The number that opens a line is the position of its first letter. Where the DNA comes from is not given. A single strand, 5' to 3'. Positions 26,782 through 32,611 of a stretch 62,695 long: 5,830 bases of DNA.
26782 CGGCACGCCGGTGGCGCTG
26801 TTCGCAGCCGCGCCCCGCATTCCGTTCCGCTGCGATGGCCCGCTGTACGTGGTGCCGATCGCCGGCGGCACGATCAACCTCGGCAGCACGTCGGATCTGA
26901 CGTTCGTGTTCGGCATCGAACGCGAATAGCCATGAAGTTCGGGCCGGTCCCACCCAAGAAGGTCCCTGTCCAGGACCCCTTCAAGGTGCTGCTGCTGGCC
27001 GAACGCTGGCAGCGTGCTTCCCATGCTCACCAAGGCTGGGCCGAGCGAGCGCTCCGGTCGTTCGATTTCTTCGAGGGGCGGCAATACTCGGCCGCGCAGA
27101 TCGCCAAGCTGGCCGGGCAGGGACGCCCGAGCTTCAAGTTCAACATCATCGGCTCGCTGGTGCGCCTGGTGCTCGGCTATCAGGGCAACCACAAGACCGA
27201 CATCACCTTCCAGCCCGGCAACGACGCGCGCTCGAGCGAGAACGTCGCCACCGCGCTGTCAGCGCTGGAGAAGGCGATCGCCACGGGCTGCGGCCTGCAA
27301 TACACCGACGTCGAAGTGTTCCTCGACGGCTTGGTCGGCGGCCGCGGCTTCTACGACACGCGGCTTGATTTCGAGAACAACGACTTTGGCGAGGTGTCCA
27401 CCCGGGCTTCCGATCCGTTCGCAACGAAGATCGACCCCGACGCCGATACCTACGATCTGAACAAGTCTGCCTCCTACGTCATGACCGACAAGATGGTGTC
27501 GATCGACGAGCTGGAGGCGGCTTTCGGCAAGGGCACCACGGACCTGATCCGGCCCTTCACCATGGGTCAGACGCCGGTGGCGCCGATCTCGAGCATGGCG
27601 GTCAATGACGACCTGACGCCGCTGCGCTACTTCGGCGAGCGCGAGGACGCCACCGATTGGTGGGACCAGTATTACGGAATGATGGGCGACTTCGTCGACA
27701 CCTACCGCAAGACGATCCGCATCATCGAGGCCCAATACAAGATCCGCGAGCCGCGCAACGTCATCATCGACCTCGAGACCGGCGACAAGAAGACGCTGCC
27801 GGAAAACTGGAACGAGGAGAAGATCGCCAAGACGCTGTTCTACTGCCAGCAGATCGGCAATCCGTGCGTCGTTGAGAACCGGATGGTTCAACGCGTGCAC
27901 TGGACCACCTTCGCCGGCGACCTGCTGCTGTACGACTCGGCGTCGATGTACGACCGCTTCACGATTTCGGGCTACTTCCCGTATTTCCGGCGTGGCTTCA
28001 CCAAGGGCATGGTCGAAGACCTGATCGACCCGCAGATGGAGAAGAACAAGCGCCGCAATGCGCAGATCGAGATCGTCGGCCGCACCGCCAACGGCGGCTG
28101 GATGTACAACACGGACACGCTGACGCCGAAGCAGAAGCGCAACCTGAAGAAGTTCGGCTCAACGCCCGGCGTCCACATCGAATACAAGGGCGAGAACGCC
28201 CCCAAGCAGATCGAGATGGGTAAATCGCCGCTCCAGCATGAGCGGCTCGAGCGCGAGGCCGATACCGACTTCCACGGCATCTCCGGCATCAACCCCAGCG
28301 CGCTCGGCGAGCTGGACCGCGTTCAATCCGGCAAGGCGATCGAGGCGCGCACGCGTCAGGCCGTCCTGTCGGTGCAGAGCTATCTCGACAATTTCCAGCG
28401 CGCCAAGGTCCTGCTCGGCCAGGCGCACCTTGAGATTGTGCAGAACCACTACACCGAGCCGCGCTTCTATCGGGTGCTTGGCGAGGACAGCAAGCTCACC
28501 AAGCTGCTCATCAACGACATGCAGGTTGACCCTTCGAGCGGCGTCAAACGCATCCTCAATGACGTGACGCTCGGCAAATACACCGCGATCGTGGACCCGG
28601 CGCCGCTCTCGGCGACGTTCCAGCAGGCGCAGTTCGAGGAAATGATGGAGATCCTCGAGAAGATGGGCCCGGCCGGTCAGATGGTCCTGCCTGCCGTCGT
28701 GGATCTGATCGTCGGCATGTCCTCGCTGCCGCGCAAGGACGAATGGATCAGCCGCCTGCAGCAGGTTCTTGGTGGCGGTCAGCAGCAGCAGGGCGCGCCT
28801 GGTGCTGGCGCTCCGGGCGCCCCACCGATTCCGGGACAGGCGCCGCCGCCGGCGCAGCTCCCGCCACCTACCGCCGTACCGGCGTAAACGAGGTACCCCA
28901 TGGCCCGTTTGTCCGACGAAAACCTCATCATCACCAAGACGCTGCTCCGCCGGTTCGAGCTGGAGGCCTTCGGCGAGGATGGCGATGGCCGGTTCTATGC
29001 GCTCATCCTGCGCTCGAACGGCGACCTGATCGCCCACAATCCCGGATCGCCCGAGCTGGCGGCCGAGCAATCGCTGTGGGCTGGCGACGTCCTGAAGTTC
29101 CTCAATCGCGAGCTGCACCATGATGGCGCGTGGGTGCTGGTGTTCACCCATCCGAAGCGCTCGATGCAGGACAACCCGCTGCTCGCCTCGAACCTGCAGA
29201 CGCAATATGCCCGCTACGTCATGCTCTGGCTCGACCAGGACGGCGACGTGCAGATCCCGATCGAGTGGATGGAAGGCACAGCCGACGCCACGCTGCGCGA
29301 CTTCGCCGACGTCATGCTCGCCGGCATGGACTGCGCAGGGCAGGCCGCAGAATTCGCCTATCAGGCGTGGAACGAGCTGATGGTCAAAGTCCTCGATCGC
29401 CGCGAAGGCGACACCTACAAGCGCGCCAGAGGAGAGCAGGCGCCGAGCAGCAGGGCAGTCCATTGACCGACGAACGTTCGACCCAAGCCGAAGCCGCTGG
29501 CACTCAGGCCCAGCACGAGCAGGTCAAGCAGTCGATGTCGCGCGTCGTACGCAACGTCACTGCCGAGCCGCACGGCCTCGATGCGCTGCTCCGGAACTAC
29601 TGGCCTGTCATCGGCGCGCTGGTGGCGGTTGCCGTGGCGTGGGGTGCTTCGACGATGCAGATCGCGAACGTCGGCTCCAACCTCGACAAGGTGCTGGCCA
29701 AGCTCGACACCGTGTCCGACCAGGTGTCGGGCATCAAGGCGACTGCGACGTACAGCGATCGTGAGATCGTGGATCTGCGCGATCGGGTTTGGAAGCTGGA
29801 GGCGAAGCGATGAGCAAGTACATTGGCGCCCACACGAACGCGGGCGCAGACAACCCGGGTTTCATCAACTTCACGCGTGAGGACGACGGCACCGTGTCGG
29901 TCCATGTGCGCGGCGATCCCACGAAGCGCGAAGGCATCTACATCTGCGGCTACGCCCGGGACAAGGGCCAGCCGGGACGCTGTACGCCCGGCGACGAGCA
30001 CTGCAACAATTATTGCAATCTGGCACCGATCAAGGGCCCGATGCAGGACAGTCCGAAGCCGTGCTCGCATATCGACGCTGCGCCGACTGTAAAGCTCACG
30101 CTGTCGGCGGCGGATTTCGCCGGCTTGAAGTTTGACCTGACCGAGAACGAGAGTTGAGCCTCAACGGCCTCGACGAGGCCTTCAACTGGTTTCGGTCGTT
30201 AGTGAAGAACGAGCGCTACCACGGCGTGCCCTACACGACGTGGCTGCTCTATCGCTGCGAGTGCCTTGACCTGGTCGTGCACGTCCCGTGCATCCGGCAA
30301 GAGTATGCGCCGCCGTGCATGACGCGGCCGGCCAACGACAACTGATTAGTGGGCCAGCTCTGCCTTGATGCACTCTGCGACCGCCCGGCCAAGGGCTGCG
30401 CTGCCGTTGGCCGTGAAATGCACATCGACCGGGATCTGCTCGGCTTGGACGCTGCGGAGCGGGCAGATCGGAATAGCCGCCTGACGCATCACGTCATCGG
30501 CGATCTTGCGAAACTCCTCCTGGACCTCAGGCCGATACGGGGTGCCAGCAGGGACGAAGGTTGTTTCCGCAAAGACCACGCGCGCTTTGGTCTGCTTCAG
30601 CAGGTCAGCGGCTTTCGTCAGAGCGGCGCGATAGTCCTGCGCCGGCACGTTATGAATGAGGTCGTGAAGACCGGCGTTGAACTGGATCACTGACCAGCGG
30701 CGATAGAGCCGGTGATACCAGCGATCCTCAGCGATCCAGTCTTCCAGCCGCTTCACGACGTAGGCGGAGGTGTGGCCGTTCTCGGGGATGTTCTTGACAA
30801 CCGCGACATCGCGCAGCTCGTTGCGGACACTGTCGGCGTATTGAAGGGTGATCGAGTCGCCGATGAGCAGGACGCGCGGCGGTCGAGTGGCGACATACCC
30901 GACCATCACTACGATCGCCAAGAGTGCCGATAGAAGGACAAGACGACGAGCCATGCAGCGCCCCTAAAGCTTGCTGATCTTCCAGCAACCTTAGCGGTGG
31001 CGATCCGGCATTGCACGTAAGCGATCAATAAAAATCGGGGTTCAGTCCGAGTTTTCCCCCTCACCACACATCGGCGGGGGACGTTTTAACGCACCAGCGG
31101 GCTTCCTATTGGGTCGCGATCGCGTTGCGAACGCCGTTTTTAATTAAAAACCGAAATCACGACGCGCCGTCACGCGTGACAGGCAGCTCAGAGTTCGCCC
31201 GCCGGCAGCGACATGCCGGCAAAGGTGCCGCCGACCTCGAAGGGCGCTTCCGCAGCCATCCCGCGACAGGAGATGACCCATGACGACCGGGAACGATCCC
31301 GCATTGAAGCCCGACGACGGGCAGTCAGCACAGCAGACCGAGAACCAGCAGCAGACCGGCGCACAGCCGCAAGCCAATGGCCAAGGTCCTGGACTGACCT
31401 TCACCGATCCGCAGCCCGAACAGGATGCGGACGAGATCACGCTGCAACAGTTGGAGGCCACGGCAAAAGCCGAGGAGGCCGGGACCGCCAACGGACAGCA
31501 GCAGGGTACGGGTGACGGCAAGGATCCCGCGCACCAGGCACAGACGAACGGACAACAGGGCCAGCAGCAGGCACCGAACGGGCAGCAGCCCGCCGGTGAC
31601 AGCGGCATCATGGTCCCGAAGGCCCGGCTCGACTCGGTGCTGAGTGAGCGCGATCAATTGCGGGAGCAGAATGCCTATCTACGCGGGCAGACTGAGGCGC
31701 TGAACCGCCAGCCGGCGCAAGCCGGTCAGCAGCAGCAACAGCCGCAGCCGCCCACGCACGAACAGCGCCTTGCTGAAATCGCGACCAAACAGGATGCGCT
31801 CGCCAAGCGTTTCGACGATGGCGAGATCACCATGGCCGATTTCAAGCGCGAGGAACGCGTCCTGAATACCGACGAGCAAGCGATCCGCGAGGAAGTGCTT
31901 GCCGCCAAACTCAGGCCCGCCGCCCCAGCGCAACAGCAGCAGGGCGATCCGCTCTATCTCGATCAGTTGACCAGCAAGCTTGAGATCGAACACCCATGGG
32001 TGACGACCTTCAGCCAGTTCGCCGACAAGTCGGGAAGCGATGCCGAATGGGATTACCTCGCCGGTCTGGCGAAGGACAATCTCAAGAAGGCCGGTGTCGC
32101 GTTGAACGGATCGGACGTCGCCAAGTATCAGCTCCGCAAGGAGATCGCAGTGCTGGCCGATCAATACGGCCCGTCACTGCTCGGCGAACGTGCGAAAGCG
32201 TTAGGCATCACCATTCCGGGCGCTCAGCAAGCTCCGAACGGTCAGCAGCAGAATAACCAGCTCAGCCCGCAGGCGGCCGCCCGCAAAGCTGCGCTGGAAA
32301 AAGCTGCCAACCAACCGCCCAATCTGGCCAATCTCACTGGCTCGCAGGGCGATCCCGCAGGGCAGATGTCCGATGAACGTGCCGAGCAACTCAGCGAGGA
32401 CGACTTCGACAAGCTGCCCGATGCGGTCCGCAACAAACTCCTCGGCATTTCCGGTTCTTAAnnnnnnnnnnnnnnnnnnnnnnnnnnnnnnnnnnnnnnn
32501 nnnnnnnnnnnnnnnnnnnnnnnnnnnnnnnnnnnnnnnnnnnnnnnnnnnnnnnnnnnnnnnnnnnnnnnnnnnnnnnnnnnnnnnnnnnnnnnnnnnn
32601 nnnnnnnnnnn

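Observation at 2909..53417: The 12-bp palindrome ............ occurs seven times, mostly just upstream of gene starts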

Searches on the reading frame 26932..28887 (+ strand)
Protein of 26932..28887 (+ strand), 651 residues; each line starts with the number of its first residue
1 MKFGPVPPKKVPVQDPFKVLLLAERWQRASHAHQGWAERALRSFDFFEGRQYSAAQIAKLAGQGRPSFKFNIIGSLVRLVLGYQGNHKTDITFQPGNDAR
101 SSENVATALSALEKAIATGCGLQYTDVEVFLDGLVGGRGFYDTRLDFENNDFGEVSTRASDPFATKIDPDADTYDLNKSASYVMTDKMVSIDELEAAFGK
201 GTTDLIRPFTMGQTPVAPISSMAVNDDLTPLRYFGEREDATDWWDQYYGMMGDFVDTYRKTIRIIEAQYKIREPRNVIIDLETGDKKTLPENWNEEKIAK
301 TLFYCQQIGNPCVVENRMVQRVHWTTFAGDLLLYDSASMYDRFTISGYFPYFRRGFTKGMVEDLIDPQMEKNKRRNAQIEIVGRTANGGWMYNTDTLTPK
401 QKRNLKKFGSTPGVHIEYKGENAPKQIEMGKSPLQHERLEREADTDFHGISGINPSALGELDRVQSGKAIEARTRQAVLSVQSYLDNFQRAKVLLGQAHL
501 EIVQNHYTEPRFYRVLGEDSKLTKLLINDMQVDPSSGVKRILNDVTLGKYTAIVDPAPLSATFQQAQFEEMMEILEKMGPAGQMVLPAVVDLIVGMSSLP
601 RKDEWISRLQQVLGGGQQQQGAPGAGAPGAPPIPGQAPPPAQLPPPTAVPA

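Call 10: search_protein_families(library=phrogs, proteins=[window:26932-28887:+], max_evalue=0.001)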
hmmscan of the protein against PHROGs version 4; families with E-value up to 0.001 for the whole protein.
window:26932-28887:+ (651 aa): 2 families
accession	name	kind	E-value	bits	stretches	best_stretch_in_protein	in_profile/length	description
phrog_156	-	head and packaging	3.4e-90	304.4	1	24-621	17-572/681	portal protein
phrog_24564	-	unknown function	0.00052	20.5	1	542-614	34-103/212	-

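Call 11: search_dna_similar(query=window:26932-28887:+, collection=phages, mode=protein, max_rows=25)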
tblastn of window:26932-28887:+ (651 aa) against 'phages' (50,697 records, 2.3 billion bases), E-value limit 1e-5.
Records with a match: 91; places in all: 91; records where one place covers at least 80% of the query: 68.
Best place of each record, by identity: <60% 91.
By first word of the organism name: Ralstonia 31; Pseudomonas 10; Burkholderia 10; Klebsiella 6; Caudoviricetes 5; Erwinia 5; Microcystis 3; Xylella 3; Serratia 2; Agrobacterium 2; and 12 more.
By host as written in the record: - 11; Ralstonia pseudosolanacearum 6; Ralstonia solanacearum 5; Ralstonia pseudosolanacearum I-31 (MT043) 5; Pseudomonas aeruginosa 4; Ralstonia pseudosolanacearum I-15 (MT014) 4; Ralstonia pseudosolanacearum I-33 (MT061) 4; Burkholderia cenocepacia 4; and 34 more.
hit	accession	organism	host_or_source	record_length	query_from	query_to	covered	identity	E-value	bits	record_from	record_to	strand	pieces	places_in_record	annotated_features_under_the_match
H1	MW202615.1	Caudoviricetes sp.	Manatee Spring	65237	21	609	90%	29.4%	1e-63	234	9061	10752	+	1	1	portal protein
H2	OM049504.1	Acidovorax phage AP1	Paracidovorax oryzae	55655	24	590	87%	30.2%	7e-61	226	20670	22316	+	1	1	structural protein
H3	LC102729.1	Pseudomonas phage phiR18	-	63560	20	572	85%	30.5%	4e-65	239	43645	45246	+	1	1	hypothetical protein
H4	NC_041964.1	Pseudomonas phage phiR18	-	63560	20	572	85%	30.5%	4e-65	239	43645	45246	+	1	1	portal protein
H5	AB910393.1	Pseudomonas phage KPP25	Pseudomonas aeruginosa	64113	20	572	85%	30.5%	6e-65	238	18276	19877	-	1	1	structural protein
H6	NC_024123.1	Pseudomonas phage KPP25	Pseudomonas aeruginosa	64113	20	572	85%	30.5%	6e-65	238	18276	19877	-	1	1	portal protein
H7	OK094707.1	Pseudomonas phage YMC17/07/R4900a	Pseudomonas aeruginosa YMC17/07/R4900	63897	20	572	85%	30.5%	8e-65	238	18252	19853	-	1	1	hypothetical protein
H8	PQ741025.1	Pseudomonas phage CRPAP1904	Pseudomonas aeruginosa CRPA190 ...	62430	20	572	85%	30.5%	1e-64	238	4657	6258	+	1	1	portal protein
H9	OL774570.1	Aeromonas phage phiA008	Aeromonas sp.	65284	25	574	84%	26.9%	8e-41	166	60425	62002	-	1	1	hypothetical protein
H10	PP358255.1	Ralstonia phage PY045S1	Ralstonia solanacearum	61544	30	609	89%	22.8%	7e-16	88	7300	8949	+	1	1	hypothetical protein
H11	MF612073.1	Klebsiella phage SopranoGao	Klebsiella pneumoniae 51503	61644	42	609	87%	23.1%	1e-14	84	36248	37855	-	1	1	portal protein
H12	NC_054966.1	Klebsiella phage SopranoGao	Klebsiella pneumoniae 51503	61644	42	609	87%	23.1%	1e-14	84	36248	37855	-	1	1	portal protein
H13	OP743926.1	Erwinia phage Stean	Erwinia amylovora 1/79Sm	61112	42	609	87%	23.1%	1e-18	97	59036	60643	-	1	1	putative portal protein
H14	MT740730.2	Ralstonia phage Cimandef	Ralstonia pseudosolanacearum I-31 ...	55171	30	609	89%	22.5%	4e-15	86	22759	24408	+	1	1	portal protein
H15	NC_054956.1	Ralstonia phage Cimandef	Ralstonia pseudosolanacearum I-31 ...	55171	30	609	89%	22.5%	4e-15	86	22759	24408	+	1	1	portal protein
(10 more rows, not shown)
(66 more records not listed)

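Call 16: find_related_loci(query=window:26932-28887:+, collection=viral_contigs, flank=10000)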
Query window:26932-28887:+ (651 aa) in viral_contigs; peptide patterns used: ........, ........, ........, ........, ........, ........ (x = any residue, [..] = any of these).
17 stretches matched a pattern; 12 encode a relative of the query (tblastn E <= 1e-3); 12 distinct loci.
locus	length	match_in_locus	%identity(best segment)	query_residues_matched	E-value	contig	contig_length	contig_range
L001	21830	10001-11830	66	1-610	0e+0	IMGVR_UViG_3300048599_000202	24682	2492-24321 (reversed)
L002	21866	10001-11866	60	1-620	0e+0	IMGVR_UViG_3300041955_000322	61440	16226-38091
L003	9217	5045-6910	60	1-620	0e+0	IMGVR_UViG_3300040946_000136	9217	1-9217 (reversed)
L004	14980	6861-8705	59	1-612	0e+0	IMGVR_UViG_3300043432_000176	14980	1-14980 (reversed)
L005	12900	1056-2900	57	1-612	0e+0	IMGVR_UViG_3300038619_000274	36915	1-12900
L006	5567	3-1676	58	57-612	0e+0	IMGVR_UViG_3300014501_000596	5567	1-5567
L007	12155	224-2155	61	1-641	0e+0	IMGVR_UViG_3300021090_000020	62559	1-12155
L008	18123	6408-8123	27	26-592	9e-42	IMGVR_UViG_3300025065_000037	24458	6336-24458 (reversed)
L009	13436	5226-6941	27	26-592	9e-42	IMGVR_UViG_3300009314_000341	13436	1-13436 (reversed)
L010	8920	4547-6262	27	26-592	8e-42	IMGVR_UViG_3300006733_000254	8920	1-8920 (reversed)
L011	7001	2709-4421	25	26-592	3e-40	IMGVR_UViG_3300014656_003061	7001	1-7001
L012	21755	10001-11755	25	22-592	8e-39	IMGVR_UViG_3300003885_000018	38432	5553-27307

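Call 24: find_encoding_contigs(protein=window:26932-28887:+, flank=10000, max_places=6)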
Protein window:26932-28887:+ (651 aa): 2 contigs read that carry it; 2 places shown.
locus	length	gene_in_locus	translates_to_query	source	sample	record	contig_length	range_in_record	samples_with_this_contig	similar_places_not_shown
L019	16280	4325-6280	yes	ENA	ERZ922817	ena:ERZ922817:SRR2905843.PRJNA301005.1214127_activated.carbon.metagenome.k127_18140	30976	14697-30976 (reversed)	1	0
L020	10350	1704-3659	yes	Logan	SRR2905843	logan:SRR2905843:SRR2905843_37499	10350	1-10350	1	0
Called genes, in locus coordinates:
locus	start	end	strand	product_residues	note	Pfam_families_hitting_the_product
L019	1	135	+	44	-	?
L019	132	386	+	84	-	-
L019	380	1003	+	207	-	PF18894:PhageMetallopep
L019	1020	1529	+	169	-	PF00782:DSPc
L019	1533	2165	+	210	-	PF10045:DUF2280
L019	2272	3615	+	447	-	PF17289:Terminase_6C (faint)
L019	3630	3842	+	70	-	-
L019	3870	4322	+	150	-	-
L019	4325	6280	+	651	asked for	PF16510:P22_portal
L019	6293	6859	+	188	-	-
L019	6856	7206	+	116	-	-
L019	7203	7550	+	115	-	-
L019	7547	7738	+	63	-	-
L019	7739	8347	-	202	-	PF13472:Lipase_GDSL_2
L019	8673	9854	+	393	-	-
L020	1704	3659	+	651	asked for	PF16510:P22_portal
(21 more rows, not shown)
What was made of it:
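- The phage has a P22-type portal (call 24) and a large terminase (call 10), a combination I take to indicate headful packaging.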

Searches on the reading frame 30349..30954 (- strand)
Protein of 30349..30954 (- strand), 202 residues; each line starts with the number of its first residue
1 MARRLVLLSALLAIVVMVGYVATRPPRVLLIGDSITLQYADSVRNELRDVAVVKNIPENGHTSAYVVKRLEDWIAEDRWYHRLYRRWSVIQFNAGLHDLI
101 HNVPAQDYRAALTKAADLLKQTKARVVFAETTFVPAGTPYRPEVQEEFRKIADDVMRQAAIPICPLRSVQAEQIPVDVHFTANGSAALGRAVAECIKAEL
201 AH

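Call 15: search_protein_families(library=pfam, max_evalue=0.01, proteins=[window:30349-30954:-])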
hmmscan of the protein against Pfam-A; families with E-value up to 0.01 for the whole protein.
seq(202 aa): 2 families
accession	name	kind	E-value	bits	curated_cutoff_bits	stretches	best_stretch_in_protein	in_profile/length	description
PF13472.12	Lipase_GDSL_2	-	2.1e-07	32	32.9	1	31-186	2-177/178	GDSL-like Lipase/Acylhydrolase family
PF19040.6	SGNH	-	0.0081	16.3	27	0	24-49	22-47/248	SGNH domain (fused to AT3 domains)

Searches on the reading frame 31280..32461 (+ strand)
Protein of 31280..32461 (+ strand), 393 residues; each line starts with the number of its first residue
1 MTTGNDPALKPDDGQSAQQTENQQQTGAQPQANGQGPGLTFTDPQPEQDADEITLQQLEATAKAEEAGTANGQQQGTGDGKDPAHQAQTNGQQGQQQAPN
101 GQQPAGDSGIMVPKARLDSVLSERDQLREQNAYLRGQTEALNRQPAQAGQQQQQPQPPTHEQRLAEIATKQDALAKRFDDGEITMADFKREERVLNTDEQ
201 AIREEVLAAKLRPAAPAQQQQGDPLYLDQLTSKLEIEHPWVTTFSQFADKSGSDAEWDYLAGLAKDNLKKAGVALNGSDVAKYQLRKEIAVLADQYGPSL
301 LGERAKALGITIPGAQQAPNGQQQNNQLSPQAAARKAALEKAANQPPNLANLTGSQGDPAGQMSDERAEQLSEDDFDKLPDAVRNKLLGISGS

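Call 10: search_protein_families(library=phrogs, proteins=[window:31280-32461:+], max_evalue=0.001)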
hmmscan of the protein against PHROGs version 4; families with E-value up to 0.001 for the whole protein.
window:31280-32461:+ (393 aa): 0 families

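Call 80: search_protein_families(library=pfam, proteins=[window:31280-32458:+], max_evalue=0.001)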
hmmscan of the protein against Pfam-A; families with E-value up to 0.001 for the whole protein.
window:31280-32458:+ (393 aa): 0 families
